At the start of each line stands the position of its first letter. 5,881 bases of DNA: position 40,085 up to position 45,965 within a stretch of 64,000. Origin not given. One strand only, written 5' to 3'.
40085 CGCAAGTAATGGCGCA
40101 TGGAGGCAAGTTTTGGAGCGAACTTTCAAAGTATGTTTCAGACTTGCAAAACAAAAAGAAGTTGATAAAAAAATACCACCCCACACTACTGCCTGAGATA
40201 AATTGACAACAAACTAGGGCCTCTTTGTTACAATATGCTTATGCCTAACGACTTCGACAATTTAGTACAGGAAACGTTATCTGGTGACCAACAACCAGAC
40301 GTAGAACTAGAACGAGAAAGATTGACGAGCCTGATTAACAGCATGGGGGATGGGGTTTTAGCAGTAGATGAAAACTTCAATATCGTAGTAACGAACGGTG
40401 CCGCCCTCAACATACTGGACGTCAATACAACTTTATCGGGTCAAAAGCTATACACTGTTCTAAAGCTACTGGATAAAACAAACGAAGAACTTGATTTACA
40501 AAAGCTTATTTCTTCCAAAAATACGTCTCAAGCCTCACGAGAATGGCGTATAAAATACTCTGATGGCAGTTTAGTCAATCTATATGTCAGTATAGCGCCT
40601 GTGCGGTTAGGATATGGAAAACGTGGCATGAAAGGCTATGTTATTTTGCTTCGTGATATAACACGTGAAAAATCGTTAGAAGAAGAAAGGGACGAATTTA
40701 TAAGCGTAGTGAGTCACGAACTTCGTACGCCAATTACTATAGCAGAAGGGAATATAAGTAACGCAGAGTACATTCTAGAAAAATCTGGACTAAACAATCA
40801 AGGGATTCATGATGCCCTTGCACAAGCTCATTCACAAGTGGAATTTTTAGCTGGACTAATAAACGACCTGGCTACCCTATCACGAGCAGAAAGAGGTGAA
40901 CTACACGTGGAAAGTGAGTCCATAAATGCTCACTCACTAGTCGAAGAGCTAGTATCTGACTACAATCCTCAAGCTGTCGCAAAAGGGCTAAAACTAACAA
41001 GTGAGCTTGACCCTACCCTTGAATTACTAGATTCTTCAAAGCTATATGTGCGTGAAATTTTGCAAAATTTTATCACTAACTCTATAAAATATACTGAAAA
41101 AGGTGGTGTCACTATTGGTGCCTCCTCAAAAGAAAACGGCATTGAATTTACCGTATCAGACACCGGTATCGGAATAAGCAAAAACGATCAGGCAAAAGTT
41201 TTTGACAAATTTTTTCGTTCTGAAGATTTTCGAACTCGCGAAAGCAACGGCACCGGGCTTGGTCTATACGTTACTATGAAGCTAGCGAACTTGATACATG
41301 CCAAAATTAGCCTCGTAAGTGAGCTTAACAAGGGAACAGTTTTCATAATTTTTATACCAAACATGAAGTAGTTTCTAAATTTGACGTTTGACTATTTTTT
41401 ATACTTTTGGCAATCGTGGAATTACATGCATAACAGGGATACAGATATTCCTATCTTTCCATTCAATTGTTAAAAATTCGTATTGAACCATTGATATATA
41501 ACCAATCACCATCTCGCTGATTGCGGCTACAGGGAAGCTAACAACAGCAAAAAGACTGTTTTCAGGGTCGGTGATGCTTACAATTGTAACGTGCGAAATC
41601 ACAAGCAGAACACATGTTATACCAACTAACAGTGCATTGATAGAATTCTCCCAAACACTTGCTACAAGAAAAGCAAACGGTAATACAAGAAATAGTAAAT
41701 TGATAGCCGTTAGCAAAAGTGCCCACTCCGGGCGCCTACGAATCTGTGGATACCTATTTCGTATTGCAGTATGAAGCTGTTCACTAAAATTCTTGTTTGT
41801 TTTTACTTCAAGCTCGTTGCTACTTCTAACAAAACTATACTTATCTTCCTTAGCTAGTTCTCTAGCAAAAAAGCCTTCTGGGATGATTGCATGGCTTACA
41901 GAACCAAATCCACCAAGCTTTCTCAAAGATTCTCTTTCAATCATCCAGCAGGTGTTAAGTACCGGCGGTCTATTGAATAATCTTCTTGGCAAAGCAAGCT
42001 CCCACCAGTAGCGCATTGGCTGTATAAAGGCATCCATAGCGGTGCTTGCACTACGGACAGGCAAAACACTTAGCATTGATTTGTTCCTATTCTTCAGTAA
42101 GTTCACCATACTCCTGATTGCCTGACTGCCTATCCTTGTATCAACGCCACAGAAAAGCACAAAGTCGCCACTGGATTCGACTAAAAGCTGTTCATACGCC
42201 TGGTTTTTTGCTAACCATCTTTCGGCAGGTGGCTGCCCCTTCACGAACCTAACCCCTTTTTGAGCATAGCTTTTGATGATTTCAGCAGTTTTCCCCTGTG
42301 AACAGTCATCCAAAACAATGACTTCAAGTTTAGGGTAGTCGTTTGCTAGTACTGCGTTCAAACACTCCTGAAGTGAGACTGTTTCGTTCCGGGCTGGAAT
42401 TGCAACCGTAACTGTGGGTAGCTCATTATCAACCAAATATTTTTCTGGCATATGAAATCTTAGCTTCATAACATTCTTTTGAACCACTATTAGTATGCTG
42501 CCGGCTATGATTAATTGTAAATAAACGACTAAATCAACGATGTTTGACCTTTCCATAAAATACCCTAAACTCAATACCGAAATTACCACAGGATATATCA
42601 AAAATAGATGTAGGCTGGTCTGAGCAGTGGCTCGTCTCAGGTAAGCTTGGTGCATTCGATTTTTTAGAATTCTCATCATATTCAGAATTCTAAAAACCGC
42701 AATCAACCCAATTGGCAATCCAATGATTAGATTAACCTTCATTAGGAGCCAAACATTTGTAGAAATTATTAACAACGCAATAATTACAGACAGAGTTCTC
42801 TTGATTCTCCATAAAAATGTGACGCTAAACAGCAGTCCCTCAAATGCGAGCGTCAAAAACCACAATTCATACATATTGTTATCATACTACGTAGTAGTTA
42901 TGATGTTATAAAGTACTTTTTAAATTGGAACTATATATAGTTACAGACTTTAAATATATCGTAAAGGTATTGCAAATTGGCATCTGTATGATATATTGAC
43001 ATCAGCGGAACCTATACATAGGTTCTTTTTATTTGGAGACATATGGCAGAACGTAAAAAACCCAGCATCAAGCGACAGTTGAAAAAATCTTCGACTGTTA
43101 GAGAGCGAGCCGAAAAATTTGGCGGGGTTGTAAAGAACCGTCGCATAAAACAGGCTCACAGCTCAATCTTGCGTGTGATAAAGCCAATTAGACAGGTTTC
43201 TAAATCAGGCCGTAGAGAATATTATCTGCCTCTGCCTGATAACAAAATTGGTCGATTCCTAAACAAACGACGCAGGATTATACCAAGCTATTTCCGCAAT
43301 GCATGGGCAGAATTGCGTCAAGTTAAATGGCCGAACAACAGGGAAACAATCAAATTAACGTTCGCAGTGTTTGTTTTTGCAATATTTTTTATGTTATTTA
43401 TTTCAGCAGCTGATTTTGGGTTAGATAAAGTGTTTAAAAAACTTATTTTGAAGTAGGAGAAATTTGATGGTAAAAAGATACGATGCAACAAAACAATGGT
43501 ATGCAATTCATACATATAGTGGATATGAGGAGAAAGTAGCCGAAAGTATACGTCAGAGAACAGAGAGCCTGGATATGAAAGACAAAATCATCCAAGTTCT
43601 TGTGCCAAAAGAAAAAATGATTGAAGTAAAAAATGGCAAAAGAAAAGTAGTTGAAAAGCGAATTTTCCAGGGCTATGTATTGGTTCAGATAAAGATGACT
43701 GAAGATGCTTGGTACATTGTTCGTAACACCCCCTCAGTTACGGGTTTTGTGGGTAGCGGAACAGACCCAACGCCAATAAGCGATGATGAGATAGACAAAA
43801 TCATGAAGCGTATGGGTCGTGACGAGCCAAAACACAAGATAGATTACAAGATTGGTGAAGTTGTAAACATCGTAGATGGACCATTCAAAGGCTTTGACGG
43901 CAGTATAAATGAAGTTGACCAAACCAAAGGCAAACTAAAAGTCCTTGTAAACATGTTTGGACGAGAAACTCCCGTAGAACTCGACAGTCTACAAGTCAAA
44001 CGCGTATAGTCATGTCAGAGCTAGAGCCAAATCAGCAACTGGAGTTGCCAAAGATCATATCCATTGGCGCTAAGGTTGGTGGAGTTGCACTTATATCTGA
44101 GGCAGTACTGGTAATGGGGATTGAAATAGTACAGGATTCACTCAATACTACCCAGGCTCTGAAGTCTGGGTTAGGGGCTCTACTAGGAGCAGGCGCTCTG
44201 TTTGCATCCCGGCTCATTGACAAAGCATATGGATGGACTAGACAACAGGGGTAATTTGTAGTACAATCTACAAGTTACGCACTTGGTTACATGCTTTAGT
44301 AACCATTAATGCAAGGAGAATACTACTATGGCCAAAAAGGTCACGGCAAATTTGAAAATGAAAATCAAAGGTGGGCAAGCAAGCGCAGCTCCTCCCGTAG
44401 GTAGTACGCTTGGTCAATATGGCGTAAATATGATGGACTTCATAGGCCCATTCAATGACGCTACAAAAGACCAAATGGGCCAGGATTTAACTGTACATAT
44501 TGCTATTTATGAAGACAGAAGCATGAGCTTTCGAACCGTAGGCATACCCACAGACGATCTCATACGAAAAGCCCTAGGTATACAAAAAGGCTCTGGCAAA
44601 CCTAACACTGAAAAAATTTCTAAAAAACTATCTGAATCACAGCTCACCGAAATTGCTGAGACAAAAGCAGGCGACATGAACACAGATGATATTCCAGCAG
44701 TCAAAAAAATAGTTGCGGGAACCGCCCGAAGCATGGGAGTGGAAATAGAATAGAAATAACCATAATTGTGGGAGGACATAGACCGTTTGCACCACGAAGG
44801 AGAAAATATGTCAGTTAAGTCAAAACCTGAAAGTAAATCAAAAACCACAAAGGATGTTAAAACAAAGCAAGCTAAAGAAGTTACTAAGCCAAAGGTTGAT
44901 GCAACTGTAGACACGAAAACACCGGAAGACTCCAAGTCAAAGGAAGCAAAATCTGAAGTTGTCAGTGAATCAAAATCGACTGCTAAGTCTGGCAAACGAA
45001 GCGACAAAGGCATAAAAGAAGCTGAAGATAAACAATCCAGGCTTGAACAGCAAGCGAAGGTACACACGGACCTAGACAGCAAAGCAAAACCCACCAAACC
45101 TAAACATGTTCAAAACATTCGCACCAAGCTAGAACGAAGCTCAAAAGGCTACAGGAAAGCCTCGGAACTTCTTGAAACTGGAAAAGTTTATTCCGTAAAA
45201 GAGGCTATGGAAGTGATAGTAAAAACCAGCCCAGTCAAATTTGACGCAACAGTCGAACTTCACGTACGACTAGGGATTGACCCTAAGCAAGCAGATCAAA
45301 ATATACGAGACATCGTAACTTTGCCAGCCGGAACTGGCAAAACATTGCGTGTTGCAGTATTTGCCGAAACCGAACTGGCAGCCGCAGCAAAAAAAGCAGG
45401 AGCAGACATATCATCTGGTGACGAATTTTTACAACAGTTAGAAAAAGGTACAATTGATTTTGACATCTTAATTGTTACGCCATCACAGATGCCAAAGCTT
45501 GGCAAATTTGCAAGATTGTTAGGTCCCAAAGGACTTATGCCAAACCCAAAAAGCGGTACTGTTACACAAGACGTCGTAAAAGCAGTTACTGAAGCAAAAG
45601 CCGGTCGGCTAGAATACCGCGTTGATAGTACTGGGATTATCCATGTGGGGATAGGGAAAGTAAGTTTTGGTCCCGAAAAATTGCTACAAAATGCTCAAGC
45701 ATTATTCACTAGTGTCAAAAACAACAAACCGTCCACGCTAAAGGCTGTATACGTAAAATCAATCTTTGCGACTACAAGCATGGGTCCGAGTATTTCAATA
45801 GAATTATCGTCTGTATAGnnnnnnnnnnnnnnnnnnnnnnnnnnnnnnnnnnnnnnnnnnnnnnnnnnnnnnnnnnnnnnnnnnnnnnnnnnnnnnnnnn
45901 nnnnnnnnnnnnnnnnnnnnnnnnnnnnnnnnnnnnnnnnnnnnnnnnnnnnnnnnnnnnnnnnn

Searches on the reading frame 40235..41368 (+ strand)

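Call 73: search_protein_families(library=pfam, proteins=[window:40235-41368:+], max_evalue=0.00001)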
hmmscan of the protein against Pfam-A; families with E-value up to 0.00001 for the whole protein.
window:40235-41368:+ (378 aa): 3 families
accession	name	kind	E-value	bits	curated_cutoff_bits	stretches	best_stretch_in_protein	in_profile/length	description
PF02518.31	HATPase_c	-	1.3e-23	84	26.4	1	272-375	6-108/111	Histidine kinase-, DNA gyrase B-, and HSP90-like ATPase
PF00512.31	HisKA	-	1.7e-09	38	26.9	1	152-221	2-66/66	His Kinase A (phospho-acceptor) domain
PF13426.13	PAS_9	-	4.1e-07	30.7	27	1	39-143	2-102/103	PAS domain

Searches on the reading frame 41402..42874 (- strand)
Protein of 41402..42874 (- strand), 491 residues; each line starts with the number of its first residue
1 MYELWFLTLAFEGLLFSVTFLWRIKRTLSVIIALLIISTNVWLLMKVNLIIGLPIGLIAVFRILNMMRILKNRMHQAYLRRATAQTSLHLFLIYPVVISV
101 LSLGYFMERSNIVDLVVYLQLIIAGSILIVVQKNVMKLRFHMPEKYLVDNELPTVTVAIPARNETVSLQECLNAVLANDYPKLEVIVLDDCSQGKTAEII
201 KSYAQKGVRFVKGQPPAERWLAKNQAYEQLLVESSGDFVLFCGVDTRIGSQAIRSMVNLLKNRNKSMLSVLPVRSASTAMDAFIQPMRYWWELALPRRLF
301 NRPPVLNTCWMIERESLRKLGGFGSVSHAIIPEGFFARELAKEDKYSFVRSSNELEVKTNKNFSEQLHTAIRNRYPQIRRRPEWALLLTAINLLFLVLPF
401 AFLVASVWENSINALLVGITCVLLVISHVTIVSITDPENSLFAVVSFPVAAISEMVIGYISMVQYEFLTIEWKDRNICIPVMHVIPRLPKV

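Call 73: search_protein_families(library=pfam, proteins=[window:41402-42874:-], max_evalue=0.00001)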
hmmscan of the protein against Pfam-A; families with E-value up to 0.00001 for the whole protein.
window:41402-42874:- (491 aa): 1 family
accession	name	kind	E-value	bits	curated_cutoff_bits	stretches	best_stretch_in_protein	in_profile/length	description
PF00535.33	Glycos_transf_2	-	1.2e-18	68.1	23.3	1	156-320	1-167/168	Glycosyl transferase family 2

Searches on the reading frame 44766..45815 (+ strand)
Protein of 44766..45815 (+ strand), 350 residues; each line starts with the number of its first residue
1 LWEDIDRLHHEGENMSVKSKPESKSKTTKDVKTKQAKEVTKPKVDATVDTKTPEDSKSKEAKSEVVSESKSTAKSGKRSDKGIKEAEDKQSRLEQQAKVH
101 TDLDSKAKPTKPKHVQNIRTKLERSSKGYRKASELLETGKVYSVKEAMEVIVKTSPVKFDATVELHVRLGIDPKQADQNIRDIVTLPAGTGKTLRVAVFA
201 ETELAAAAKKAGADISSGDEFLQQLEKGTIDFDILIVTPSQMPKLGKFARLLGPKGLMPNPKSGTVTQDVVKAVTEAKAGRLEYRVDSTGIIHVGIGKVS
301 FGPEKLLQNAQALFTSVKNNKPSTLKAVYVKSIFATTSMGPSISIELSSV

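Call 73: search_protein_families(library=pfam, proteins=[window:44766-45815:+], max_evalue=0.00001)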
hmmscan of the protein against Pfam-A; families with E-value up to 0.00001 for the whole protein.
window:44766-45815:+ (350 aa): 1 family
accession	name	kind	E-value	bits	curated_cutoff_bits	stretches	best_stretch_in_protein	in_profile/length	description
PF00687.26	Ribosomal_L1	-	2.4e-56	190.9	32.2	1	152-341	2-198/198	Ribosomal protein L1p/L10e family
